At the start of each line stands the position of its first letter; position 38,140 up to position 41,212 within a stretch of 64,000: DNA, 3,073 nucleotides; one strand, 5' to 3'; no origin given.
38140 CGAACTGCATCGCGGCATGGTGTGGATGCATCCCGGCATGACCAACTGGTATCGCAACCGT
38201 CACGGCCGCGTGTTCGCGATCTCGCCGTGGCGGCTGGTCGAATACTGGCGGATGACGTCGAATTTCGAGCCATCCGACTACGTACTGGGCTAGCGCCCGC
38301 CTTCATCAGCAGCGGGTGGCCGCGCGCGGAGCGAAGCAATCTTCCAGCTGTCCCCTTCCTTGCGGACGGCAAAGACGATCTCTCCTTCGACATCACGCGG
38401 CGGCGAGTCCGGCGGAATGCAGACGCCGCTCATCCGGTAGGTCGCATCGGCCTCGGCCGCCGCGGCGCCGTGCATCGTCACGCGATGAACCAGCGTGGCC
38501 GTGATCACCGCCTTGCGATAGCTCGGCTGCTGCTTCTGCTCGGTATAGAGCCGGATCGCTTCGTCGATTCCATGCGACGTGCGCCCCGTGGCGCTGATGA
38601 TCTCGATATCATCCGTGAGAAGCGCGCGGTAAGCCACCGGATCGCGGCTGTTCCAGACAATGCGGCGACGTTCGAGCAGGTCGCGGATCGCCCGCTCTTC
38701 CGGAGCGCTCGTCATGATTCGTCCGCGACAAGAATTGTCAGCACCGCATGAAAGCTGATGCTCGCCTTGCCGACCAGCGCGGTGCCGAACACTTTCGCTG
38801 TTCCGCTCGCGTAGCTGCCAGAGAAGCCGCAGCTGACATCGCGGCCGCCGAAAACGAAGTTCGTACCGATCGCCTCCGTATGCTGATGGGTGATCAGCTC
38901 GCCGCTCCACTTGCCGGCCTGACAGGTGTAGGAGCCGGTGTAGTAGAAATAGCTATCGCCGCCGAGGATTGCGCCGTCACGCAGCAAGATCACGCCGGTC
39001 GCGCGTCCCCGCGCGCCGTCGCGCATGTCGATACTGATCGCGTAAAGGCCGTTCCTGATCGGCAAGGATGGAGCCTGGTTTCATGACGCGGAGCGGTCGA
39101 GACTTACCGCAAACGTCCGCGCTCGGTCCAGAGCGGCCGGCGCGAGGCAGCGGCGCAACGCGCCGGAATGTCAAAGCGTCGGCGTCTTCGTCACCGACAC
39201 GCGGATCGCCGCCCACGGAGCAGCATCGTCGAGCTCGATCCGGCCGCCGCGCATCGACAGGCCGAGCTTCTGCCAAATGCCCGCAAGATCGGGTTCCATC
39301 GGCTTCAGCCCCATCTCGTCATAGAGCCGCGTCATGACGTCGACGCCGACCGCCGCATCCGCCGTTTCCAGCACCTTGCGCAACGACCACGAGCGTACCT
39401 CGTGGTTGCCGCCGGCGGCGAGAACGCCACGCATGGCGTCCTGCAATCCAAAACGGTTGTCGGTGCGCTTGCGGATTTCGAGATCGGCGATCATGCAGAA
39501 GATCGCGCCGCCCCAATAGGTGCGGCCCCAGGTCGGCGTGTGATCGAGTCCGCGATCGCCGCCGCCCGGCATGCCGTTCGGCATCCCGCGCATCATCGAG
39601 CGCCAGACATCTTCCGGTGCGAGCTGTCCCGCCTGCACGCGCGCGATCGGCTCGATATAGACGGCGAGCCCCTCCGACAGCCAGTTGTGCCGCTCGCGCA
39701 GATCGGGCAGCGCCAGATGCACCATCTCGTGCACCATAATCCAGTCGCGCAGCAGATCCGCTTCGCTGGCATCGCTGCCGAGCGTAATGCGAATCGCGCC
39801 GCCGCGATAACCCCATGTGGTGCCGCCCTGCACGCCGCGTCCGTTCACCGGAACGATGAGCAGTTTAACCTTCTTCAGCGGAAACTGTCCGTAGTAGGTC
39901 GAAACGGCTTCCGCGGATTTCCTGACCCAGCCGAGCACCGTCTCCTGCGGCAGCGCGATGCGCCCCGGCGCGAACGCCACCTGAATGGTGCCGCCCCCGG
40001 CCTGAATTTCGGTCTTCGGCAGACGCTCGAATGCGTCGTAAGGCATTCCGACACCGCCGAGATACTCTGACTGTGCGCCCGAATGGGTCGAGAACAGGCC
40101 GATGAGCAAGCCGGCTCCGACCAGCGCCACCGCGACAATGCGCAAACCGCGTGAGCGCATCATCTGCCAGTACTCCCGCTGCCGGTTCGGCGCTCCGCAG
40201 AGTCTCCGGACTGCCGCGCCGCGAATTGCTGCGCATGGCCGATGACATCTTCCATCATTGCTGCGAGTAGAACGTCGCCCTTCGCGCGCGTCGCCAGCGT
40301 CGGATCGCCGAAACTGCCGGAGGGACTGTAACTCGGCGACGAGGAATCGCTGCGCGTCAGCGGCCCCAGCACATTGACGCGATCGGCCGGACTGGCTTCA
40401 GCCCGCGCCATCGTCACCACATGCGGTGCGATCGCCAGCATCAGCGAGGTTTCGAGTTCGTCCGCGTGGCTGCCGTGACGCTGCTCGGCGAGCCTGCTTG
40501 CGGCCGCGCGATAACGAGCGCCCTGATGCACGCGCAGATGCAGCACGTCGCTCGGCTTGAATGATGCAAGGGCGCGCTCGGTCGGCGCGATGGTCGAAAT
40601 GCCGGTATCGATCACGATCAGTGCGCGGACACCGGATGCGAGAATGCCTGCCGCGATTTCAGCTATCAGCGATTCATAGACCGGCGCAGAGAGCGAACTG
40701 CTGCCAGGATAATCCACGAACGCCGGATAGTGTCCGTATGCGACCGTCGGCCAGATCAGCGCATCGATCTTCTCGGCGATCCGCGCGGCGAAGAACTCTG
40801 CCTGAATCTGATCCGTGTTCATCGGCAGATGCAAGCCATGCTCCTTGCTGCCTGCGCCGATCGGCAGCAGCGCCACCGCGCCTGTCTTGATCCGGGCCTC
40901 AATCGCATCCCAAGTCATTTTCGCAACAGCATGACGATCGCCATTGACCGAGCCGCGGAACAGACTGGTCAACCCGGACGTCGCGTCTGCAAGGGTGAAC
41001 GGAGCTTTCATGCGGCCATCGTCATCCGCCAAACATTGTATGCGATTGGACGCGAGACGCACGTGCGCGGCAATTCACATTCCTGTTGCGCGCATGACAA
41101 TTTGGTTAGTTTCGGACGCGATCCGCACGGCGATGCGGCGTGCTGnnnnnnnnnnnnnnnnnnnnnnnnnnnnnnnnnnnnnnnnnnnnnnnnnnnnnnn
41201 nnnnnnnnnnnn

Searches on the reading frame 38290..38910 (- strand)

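Call 18: search_protein_families(library=pfam, proteins=[window:38290-38910:-], max_evalue=0.01)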
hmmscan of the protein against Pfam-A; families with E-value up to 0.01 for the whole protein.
window:38290-38910:- (206 aa): 3 families
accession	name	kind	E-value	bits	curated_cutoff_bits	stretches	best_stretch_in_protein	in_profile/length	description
PF14534.12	DUF4440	-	1.9e-06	28.7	25.2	1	75-191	1-107/107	Domain of unknown function (DUF4440)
PF12680.13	SnoaL_2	-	5.1e-05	24.3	27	1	85-183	7-95/102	SnoaL-like domain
PF13577.12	SnoaL_4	-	0.00012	22.5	24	1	70-195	4-126/126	SnoaL-like domain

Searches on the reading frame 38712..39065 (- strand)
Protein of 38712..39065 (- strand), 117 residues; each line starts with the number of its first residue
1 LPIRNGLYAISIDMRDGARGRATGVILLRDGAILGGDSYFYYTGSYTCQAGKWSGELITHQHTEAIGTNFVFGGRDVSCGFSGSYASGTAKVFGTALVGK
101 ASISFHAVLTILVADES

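Call 18: search_protein_families(library=pfam, proteins=[window:38712-39065:-], max_evalue=0.01)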
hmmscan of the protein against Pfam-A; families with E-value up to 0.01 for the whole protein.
window:38712-39065:- (117 aa): 0 families

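Call 22: search_protein_families(library=ncbifam, proteins=[window:38712-39065:-], max_evalue=10)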
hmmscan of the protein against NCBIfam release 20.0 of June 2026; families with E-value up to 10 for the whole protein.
window:38712-39065:- (117 aa): 1 family
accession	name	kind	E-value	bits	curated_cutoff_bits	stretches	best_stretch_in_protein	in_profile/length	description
TIGR00497.1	hsdM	equivalog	0.1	11.3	242.75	1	35-94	180-245/515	type I restriction-modification system subunit M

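Call 23: search_protein_families(library=pfam, proteins=[window:38712-39065:-], max_evalue=10)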
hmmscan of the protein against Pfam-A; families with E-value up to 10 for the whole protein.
window:38712-39065:- (117 aa): 0 families

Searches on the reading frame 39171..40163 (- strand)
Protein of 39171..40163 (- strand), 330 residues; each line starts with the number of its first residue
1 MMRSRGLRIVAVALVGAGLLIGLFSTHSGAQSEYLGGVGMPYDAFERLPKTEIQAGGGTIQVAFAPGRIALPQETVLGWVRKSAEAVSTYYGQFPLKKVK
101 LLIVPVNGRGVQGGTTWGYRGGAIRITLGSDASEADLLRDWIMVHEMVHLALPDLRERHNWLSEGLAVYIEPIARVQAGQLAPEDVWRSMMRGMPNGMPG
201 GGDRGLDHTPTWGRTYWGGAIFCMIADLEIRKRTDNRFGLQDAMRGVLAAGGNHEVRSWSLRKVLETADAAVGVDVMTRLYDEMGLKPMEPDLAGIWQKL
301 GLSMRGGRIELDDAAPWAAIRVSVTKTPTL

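Call 18: search_protein_families(library=pfam, proteins=[window:39171-40163:-], max_evalue=0.01)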
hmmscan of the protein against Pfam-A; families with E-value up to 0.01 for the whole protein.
window:39171-40163:- (330 aa): 0 families

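Call 22: search_protein_families(library=ncbifam, proteins=[window:39171-40163:-], max_evalue=10)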
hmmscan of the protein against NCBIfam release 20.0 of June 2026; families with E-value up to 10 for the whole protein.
window:39171-40163:- (330 aa): 0 families

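Call 23: search_protein_families(library=pfam, proteins=[window:39171-40163:-], max_evalue=10)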
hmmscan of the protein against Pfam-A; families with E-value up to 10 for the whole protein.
window:39171-40163:- (330 aa): 0 families

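Call 24: search_solved_structures(query=window:39171-40163:-, max_evalue=10)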
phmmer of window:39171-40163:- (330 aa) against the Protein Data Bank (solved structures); distinct sequences matched with E-value up to 10: 1.
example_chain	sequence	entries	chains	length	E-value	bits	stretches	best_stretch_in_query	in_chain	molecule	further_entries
7on8_A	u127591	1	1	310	0.0031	20.2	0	255-286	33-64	SAKe6AR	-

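Call 26: find_homologous_proteins(query=window:39171-40163:-, max_evalue=0.001)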
Query window:39171-40163:- (330 aa): 7187 proteins with E <= 0.001 among 8000 candidates; the best 120 are listed.
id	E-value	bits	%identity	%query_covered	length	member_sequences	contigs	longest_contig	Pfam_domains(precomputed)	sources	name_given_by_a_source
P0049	8.2e-206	701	93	100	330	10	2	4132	-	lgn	-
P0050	8.3e-192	655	87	100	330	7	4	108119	-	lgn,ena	-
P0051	6.3e-179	613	81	100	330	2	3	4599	-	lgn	-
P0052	3.4e-174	597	81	92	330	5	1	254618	-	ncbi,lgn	-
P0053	4.3e-170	584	76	100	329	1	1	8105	-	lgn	-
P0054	8.7e-157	540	72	100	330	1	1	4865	-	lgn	-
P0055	1.2e-152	526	70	99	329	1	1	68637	-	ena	-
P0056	2.9e-142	492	68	92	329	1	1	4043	-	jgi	jgi:hypothetical protein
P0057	3.1e-142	492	68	92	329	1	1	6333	-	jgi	jgi:hypothetical protein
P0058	5.5e-141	488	64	98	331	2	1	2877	-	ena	-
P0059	5.7e-141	488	68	92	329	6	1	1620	-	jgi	jgi:hypothetical protein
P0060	7.0e-141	488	67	92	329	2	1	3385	-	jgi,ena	jgi:hypothetical protein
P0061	8.6e-141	487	67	92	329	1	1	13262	-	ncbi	-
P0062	8.7e-141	487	67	93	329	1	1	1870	-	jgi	jgi:hypothetical protein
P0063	1.0e-140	487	67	92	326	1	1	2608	-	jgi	jgi:hypothetical protein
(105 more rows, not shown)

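Call 47: search_solved_structures(query=A1, max_evalue=10, show_alignments=2)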
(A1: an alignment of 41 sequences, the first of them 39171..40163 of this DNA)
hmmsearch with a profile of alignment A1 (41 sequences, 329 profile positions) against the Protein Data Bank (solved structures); distinct sequences matched with E-value up to 10: 0.

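Call 52: predict_structure(alignment_id=A1)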
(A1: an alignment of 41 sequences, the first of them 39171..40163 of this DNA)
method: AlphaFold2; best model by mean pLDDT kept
length: 330 residues; sequences in the alignment: 41
mean_pLDDT: 82.8   pTM: 0.81
mean pLDDT of the five models: 82.8, 81.0, 78.9, 77.1, 74.8
residues with pLDDT >= 90: 156; 70-90: 106; 50-70: 48; < 50: 20
segments of 3 or more residues with pLDDT < 50: 22-29, 195-201
pLDDT, mean of each block of 10 residues (from residue 1): 59 66 45 70 92 94 92 94 95 93 88 56 86 84 85 85 89 92 84 54 62 72 94 93 97 88 97 96 77 88 87 94 83
secondary structure, 60 per line:
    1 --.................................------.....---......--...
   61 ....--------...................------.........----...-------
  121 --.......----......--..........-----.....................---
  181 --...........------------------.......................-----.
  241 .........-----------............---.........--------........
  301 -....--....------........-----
elements in order: H3-35 H42-46 E50-55 E58-64 H73-91 E98-106 E111-113 E123-129 H134-139 H142-151 H157-177 H183-193 H212-234 H240-249 H261-272 H276-284 H293-300 E302-305 E308-311 H318-325

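Call 55: fold_search(model_id=the predicted structure, library=pdb)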
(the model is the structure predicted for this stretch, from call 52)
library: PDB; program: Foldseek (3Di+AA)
matches with E <= 10: 328; with E <= 0.001: 140
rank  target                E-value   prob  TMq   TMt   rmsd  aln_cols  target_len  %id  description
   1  7xyo_A                1.7e-08  1.00  0.51  0.34   5.0       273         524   14  Crystal Structure of a M61 aminopeptidase family member from Myxococcus fulvus (released 2023-06-07)
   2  4fgm                  4.1e-08  1.00  0.54  0.33   5.5       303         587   14  Crystal structure of the aminopeptidase N family protein Q5QTY1 from Idiomarina loihiensis. Northeast Structural Genomic (released 2012-08-01)
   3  7xyo_B                4.1e-08  1.00  0.49  0.33   7.4       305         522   14  Crystal Structure of a M61 aminopeptidase family member from Myxococcus fulvus (released 2023-06-07)
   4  5mj6_A                5.9e-08  1.00  0.50  0.22   4.9       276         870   16  Ligand-induced conformational change of Insulin-regulated aminopeptidase: insights on catalytic mechanism and active s (released 2017-04-05)
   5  6kp0_A                1.1e-07  1.00  0.49  0.39   4.5       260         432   15  Crystal structure of two domain M1 zinc metallopeptidase E323A mutant bound to L-arginine (released 2020-01-22)
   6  6ydx_A                1.1e-07  1.00  0.49  0.22   5.1       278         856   14  Insulin-regulated aminopeptidase complexed with a macrocyclic peptidic inhibitor (released 2020-07-22)
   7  7sh0_B                1.3e-07  1.00  0.52  0.23   5.0       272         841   17  CRYSTAL STRUCTURE OF ENDOPLASMIC RETICULUM AMINOPEPTIDASE 2 (ERAP2) COMPLEX WITH A HIGHLY SELECTIVE AND POTENT SMALL M (released 2022-07-20)
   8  6mgq_B                1.5e-07  1.00  0.49  0.21   5.0       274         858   18  ERAP1 in the open conformation bound to 10mer phosphinic inhibitor DG014 (released 2019-12-18)
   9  7p7p_B                1.8e-07  1.00  0.51  0.22   4.9       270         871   16  Crystal structure of ERAP2 aminopeptidase in complex with phosphinic pseudotripeptide((1R)-1-Amino-3-phenylpropyl){(2S (released 2022-01-26)
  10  4pj6_A                2.4e-07  1.00  0.48  0.21   5.4       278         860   17  Crystal Structure of Human Insulin Regulated Aminopeptidase with Lysine in Active Site (released 2014-12-03)
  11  4pj6_B                2.4e-07  1.00  0.48  0.21   5.4       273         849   16  Crystal Structure of Human Insulin Regulated Aminopeptidase with Lysine in Active Site (released 2014-12-03)
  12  4z7i_B                2.5e-07  1.00  0.49  0.21   5.2       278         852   15  Crystal structure of insulin regulated aminopeptidase in complex with ligand (released 2015-08-26)
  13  5ab2_B                2.8e-07  1.00  0.51  0.21   4.7       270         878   15  Crystal structure of aminopeptidase ERAP2 with ligand (released 2015-09-30)
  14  6koy_A                3.5e-07  1.00  0.48  0.38   4.8       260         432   15  Crystal structure of two domain M1 Zinc metallopeptidase E323A mutant bound to L-tryptophan amino acid (released 2020-01-22)
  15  8cgw_A                3.5e-07  1.00  0.47  0.21   5.7       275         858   16  Insulin-regulated aminopeptidase (IRAP) in complex with an allosteric benzopyran-based inhibitor (released 2024-01-31)
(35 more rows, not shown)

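Call 80: search_protein_representatives(alignment_id=A1)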
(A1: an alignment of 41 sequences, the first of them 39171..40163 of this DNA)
Query: 41 sequences, 329 profile positions. Proteins with E-value up to 0.001 (for the whole library): 3222; up to 1e-10: 2313; up to 1e-30: 1035. The best 150 are listed.
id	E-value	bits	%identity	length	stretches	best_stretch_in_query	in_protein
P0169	8.7e-119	412.8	-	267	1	35-234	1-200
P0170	1.6e-108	379.1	-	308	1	48-325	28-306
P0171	2.1e-108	378.7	-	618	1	40-327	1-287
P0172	5.1e-107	374.2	-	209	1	1-209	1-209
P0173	9.1e-106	370.0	-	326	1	18-326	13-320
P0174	2.2e-103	362.2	-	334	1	32-327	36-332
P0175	8.8e-103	360.2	-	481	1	50-326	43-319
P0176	2.7e-101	355.4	-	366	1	38-325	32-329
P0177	3.8e-101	354.9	-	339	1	50-326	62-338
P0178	4.0e-99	348.2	-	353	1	7-326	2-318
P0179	4.0e-99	348.2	-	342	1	50-327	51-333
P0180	7.2e-99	347.4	-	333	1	44-326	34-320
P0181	4.6e-97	341.4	-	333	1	11-326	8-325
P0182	5.4e-97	341.2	-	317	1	50-327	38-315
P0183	2.6e-96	338.9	-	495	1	39-327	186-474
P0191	3.4e-94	332.0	-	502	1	39-326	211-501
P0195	1.6e-93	329.8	-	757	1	52-325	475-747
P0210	5.2e-91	321.5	-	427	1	50-326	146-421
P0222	1.3e-88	313.7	-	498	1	21-326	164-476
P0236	1.1e-86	307.3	-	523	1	40-324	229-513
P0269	3.4e-83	295.8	-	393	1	41-327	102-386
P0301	9.8e-81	287.8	-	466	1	10-325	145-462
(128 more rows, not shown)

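Call 81: search_protein_families(library=pfam, proteins=[P0183, P0191, P0195, P0171, P0236, P0175, P0222, P0210, P0301, P0269], max_evalue=0.01)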
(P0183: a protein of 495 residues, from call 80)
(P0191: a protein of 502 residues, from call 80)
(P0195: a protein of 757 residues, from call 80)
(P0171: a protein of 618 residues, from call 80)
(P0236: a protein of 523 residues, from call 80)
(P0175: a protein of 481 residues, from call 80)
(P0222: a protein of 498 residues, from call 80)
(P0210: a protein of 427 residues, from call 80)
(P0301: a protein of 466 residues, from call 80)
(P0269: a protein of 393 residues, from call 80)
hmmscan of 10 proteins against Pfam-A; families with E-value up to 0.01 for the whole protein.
P0183 (495 aa): 0 families

P0191 (502 aa): 0 families

P0195 (757 aa): 1 family
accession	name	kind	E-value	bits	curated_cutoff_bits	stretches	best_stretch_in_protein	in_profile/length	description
PF00860.26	Xan_ur_permease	-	3.2e-30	105.5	27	1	2-253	130-386/389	Permease family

P0171 (618 aa): 4 families
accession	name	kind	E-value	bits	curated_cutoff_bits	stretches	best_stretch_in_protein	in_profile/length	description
PF00326.27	Peptidase_S9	-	2.1e-17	63.8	22.6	1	428-616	12-210/213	Prolyl oligopeptidase family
PF02129.25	Peptidase_S15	-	1.5e-06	28.6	23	1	380-502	1-123/262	X-Pro dipeptidyl-peptidase (S15 family)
PF12146.15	Hydrolase_4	-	4.8e-05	23.2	27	0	550-597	189-234/239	Serine aminopeptidase, S33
PF20434.5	BD-FAE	-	0.0002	21.4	26.8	1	393-578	8-215/215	BD-FAE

P0236 (523 aa): 0 families

P0175 (481 aa): 0 families

P0222 (498 aa): 0 families

P0210 (427 aa): 0 families

P0301 (466 aa): 0 families

P0269 (393 aa): 0 families

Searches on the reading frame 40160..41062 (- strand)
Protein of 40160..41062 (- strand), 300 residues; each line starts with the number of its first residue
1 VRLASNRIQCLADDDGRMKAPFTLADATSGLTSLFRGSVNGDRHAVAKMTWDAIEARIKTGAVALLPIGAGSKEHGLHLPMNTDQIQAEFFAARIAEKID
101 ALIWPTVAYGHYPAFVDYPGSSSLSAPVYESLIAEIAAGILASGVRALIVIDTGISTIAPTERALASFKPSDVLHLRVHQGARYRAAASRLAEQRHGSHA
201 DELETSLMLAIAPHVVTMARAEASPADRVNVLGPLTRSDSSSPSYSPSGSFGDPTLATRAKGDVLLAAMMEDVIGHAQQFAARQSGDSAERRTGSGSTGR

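Call 3: search_protein_families(library=ncbifam, proteins=[window:40160-41062:-], max_evalue=0.01)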
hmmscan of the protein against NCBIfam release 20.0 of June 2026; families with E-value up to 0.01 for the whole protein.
window:40160-41062:- (300 aa): 3 families
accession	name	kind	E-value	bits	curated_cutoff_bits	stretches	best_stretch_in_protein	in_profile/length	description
TIGR04448.1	creatininase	equivalog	2e-25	89.9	235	2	48-153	1-110/246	creatininase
TIGR03964.1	mycofact_creat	equivalog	1.1e-23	84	172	1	47-285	2-225/228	mycofactocin biosynthesis peptidyl-dipeptidase MftE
NF041098.2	diketo_inos_hlase_IolN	equivalog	1.5e-12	47.3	245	1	47-228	10-197/307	3-dehydro-scyllo-inosose hydrolase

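Call 4: search_protein_families(library=pfam, proteins=[window:40160-41062:-], max_evalue=0.01)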
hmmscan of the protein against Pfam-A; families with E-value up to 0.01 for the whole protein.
window:40160-41062:- (300 aa): 1 family
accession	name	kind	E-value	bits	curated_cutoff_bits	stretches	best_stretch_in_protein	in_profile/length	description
PF02633.19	Creatininase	-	1e-43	149.9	31.3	1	47-273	1-234/238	Creatinine amidohydrolase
